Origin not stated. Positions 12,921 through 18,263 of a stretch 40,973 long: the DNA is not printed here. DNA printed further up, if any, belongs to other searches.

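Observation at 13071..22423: Four-gene operon built around a DruE-like helicase-DUF1998 giant with three unassignable partners: candidate new (or very divergent Druantia-like) defence system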

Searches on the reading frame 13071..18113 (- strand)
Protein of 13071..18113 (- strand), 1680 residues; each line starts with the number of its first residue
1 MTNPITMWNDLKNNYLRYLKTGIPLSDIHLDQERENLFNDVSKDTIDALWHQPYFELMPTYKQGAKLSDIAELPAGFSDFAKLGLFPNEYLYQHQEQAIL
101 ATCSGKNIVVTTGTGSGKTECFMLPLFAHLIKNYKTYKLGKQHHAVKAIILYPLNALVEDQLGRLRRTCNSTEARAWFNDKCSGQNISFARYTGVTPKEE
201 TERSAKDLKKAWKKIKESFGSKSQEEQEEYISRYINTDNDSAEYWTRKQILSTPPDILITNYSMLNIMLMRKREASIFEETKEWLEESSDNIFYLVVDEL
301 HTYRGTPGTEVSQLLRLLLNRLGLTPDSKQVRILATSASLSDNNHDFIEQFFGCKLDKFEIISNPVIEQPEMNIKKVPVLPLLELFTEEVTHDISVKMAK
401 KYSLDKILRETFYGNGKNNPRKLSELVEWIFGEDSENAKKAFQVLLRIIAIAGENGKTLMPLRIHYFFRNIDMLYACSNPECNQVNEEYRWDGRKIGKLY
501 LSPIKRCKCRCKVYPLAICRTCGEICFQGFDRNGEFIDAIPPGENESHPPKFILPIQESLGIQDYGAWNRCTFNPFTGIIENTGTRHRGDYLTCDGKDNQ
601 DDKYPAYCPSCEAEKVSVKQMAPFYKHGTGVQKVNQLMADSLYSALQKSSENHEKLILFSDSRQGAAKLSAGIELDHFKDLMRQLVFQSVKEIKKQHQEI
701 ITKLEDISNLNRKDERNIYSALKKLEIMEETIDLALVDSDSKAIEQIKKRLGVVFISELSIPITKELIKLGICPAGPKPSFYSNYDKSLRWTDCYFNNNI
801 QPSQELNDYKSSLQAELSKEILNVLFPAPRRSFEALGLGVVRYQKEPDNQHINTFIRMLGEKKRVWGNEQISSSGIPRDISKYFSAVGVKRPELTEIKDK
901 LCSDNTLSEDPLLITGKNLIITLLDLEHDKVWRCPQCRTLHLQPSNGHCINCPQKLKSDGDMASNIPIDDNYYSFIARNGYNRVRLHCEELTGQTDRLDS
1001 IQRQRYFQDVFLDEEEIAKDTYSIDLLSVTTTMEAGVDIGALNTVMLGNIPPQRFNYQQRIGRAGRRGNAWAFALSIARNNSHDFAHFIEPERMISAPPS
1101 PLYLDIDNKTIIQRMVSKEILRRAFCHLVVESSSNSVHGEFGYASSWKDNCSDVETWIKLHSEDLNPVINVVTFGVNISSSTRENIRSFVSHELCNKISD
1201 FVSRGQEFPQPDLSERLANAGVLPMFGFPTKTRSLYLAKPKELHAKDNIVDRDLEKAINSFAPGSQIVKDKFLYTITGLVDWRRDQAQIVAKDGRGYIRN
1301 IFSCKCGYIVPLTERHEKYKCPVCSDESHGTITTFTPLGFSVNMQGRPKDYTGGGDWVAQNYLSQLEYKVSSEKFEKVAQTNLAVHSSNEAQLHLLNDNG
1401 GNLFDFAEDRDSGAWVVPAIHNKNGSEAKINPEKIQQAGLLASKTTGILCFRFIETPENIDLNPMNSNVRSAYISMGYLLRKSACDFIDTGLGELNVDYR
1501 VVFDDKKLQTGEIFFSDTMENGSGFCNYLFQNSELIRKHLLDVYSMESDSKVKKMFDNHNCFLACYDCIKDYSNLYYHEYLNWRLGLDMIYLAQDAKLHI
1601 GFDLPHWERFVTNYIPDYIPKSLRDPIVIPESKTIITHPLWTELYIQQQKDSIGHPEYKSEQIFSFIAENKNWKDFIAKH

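Call 3: search_protein_families(library=padloc, proteins=[window:13071-18113:-], max_evalue=0.01)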
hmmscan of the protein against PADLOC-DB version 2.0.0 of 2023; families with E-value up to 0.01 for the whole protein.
window:13071-18113:- (1680 aa): 29 families (the best 25 are shown)
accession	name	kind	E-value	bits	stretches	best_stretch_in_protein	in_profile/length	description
PDLC00051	DruE4|DruE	-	0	1265.2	3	567-1618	628-1739/1829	SNF2 family N-terminal domain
PDLC00015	DruE2|DruE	-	0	1224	2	566-1643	655-1839/1887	SNF2 family N-terminal domain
PDLC00014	DruE2|DruE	-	0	1181.5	1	1-1647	1-1887/1928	SNF2 family N-terminal domain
PDLC00013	DruE1|DruE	-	6.5e-206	685.3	2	417-1595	475-1678/1776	SNF2 family N-terminal domain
PDLC00037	DruE3|DruE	-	1e-124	416.1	3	86-724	96-709/2055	SNF2 family N-terminal domain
PDLC00036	DruE3|DruE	-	6.1e-104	346.5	4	86-530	87-466/2023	SNF2 family N-terminal domain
PDLC00035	DruE3|DruE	-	2e-97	325.3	5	236-525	204-495/1460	SNF2 family N-terminal domain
PDLC03960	SngC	-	5.9e-23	79.5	2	90-352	24-205/720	-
PDLC02896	DpdJ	-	1e-22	77.8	1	105-363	180-434/1487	DpdJ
PDLC02503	BrxHI|BrxHII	-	2.7e-17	60.3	2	1029-1079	304-354/698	BrxHI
PDLC02570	DrmA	-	5.6e-15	52.7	2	107-273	192-366/851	DrmA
PDLC02569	DrmA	-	2.5e-14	50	2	1023-1085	829-890/1095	DrmA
PDLC02893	DpdJ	-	2.2e-12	43.7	2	98-210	178-280/876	DpdJ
PDLC02898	DpdJ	-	7.2e-12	42.9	2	100-250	180-314/506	DpdJ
PDLC02501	BrxHI|BrxHII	-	1.8e-09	34.3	2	91-167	24-94/925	BrxHI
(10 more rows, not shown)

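Call 4: search_protein_families(library=pfam, proteins=[window:13071-18113:-], max_evalue=0.01)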
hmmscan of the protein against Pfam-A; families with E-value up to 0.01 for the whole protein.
window:13071-18113:- (1680 aa): 4 families
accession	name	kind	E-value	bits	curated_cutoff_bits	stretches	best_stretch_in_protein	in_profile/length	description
PF00270.35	DEAD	-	1.3e-21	77.5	26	2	93-175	2-75/167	DEAD/DEAH box helicase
PF00271.37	Helicase_C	-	2.2e-07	31.5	23.5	1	1022-1068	64-110/110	Helicase conserved C-terminal domain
PF04851.21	ResIII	-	9.6e-06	26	22.5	1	91-305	4-139/164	Type III restriction enzyme, res subunit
PF09369.15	MZB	-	0.0017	19.4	24.2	0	1478-1569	3-80/80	MrfA Zn-binding domain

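Call 8: search_protein_families(library=ncbifam, proteins=[window:13071-18113:-], max_evalue=0.01)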
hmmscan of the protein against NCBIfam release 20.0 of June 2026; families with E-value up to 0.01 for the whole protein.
window:13071-18113:- (1680 aa): 18 families
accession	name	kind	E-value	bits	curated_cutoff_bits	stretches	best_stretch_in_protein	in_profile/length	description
TIGR03817.1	DECH_helic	hypoth_equivalog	6.3e-24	84.2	874.1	3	90-185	36-107/742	helicase/secretion neighborhood putative DEAH-box helicase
NF041067.1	DpdJ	equivalog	4.1e-23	81.1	800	2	105-219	170-274/1482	protein DpdJ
NF010338.0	PRK13767.1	equivalog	9.2e-13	47.3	849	1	93-340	36-218/877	ATP-dependent helicase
NF053636.1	DDHlcsCsdAPsy1082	equivalog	1.8e-10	40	890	2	95-166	30-95/512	DEAD/DEAH box helicase CsdA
TIGR04121.1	DEXH_lig_assoc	equivalog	4.9e-10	37.8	850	1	92-169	15-86/804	ligase-associated DNA damage response DEXH box helicase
NF007882.0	PRK10590.1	equivalog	2.3e-09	36.7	743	1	95-158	28-88/456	ATP-dependent RNA helicase RhlE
NF053631.1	RNA_helic_CshA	equivalog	3.1e-08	32.9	646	2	94-169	25-91/434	degradosome RNA helicase CshA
NF053711.1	RNA_heli_RhlE1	exception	3.5e-08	32.6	750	1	95-161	28-90/434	RNA helicase RhlE1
NF008744.0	PRK11776.1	equivalog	1.9e-07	30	524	0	93-169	29-96/460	ATP-dependent RNA helicase DbpA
NF041063.1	DpdF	equivalog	6.8e-07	28.2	550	0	97-177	147-223/813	protein DpdF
NF008394.0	PRK11192.1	equivalog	1.7e-06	27.2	507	1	95-140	30-74/441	ATP-dependent RNA helicase SrmB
NF053710.1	RNA_heli_RhlE2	exception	8.4e-06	24.4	925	1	95-140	28-73/635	RNA helicase RhlE2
NF003419.0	PRK04837.1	equivalog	1.7e-05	23.8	588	0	94-156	35-95/424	ATP-dependent RNA helicase RhlB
NF008642.0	PRK11634.1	equivalog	0.00053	18.5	989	0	1023-1080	295-351/628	DEAD/DEAH family ATP-dependent RNA helicase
TIGR00614.1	recQ_fam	subfamily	0.0011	17.9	219.8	0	91-166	12-72/470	RecQ family ATP-dependent DNA helicase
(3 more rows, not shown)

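Call 30: search_solved_structures(query=window:13071-18113:-, max_evalue=0.001)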
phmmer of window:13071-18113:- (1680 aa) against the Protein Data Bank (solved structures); distinct sequences matched with E-value up to 0.001: 13.
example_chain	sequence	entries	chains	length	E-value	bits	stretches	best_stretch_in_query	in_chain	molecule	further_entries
9wae_A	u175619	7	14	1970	2.5e-114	386.3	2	462-1282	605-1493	Helicase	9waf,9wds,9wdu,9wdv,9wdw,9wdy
9tu7_Y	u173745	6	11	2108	3.2e-52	180.4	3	246-526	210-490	DEAD/DEAH box helicase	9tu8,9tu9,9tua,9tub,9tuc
6znp_A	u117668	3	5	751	8.9e-13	49.7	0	277-341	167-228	Uncharacterized ATP-dependent helicase YprA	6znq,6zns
1hv8_A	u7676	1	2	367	0.00031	21.4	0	1024-1090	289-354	PUTATIVE ATP-DEPENDENT RNA HELICASE MJ0669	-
6y50_p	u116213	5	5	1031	0.00044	20.8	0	95-137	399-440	Probable ATP-dependent RNA helicase DDX46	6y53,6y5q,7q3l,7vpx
7evo_E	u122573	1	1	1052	0.00046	20.8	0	95-137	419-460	RNA helicase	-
4tyn_A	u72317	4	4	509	0.00051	20.6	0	102-157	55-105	ATP-dependent RNA helicase MSS116, mitochondrial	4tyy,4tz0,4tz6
4tyw_A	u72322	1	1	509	0.00051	20.6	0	102-157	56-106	ATP-dependent RNA helicase MSS116, mitochondrial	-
3sqx_A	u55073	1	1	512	0.00053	20.6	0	102-157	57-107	ATP-dependent RNA helicase MSS116, mitochondrial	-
7am2_BW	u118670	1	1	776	0.00053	20.6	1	95-170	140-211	DEAD/DEAH box helicase-like protein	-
3i5x_A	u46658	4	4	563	0.00072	20.1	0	102-157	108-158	ATP-dependent RNA helicase MSS116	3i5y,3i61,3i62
3sqw_A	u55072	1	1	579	0.00082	20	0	102-157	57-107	ATP-dependent RNA helicase MSS116, mitochondrial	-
2db3_A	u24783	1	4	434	0.00098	19.7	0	98-143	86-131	ATP-dependent RNA helicase vasa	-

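Call 37: find_related_loci(query=A5, collection=genome_contigs, flank=10000)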
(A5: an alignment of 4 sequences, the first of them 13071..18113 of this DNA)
Query A5 (1680 aa) in genome_contigs; peptide patterns used: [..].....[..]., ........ (x = any residue, [..] = any of these).
599 stretches matched a pattern (row limit reached: there are more); 585 encode a relative of the query (tblastn E <= 1e-3); the best 80 are kept; 80 distinct loci.
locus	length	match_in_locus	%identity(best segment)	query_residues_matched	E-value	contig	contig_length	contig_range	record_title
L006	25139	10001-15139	37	1-1653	0e+0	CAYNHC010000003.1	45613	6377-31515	MAG TPA_asm: uncultured Paludibacter sp. isolate SRP192927_co1_94 genome assembly, contig: NODE_1131_length_45613_cov_8.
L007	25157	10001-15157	36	1-1666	0e+0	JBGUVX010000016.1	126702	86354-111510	MAG: Bacteroidaceae bacterium isolate ruminal_MAG_90 ruminal_MAG_90_contig_0016, whole genome shotgun sequence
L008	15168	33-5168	36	1-1670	0e+0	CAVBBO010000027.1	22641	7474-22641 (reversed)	Escherichia coli isolate H07663-L1_cleanbin_000005 genome assembly, contig: Spades_H07663-L1_contig_1419, whole genome s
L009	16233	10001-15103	36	1-1645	0e+0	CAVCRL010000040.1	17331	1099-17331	Lachnospiraceae bacterium isolate G02608-L1_cleanbin_000027 genome assembly, contig: Spades_G02608-L1_contig_1265, whole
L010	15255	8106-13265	35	1-1654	0e+0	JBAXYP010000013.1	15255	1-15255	MAG: Sphaerochaetaceae bacterium isolate SO_2016_CLC_T1_20 scaffold03274_PH3_Jul14_2016, whole genome shotgun sequence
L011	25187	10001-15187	34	1-1642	0e+0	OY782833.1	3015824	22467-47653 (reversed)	MAG: Sphaerochaetaceae bacterium isolate 4316afa4-75a5-40cd-90fd-6a37d92e054f genome assembly, chromosome: 1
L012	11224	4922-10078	33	1-1649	0e+0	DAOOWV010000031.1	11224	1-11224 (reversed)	MAG TPA_asm: Candidatus Dojkabacteria bacterium isolate AMR_MDS_2406 NODE_5773_length_11224_cov_6.825947, whole genome s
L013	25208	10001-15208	33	1-1660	0e+0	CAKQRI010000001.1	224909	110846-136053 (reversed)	MAG: uncultured Spirochaetales bacterium isolate REFINED_METABAT215_TOP10_CONTIGS_1500_ASSEMBLY_K77_MERGED__Hadza_MoBio_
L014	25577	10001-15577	32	1-1679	0e+0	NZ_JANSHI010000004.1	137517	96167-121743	Synechococcus sp. W65.1 NODE_23_length_137517_cov_51.7447, whole genome shotgun sequence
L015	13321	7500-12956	32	1-1641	0e+0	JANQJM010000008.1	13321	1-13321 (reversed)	MAG: Pseudomonadales bacterium isolate PL25a_bin.116 k99_540735, whole genome shotgun sequence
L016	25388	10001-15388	31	1-1596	0e+0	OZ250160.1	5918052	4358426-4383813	MAG: Candidatus Poribacteria bacterium isolate 8ae7ebc5-6e71-4186-9c0c-d873ebd224b0 genome assembly, chromosome: 1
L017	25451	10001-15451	31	3-1641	0e+0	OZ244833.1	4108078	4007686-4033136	MAG: Gammaproteobacteria bacterium isolate c0f834e1-d390-4320-92ae-59552a9d4da8 genome assembly, chromosome: 1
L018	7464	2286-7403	31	1-1538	0e+0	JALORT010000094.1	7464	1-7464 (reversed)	MAG: Methylotetracoccus sp. isolate Prado188 scaffold_15461, whole genome shotgun sequence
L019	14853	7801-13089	32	1-1640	0e+0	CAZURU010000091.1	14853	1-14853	MAG TPA_asm: uncultured bacterium isolate SRP109090_co2_4 genome assembly, contig: NODE_5919_length_14853_cov_5.662590,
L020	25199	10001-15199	31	49-1669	0e+0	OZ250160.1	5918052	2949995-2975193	MAG: Candidatus Poribacteria bacterium isolate 8ae7ebc5-6e71-4186-9c0c-d873ebd224b0 genome assembly, chromosome: 1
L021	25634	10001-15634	30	1-1664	0e+0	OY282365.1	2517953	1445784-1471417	MAG: uncultured Dehalococcoidia bacterium isolate fd47c038-abb2-4c05-9cdb-6b11942eec52 genome assembly, chromosome: 1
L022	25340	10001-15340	33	1-1655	0e+0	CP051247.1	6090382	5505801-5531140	MAG: Planctomycetaceae bacterium isolate ih15 chromosome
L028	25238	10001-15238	29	2-1642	0e+0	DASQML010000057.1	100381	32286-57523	MAG TPA_asm: Microvirga sp. isolate SMAG_U10747 k141_9699, whole genome shotgun sequence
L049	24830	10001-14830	25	48-1590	5e-101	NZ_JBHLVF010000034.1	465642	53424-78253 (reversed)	Paenibacillus mendelii strain CCM 4839 platanus_K_default_40, whole genome shotgun sequence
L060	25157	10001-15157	37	1-1654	0e+0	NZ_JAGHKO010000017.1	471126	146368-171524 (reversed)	Niastella soli strain MAH-29 platanus_K_17_124_17, whole genome shotgun sequence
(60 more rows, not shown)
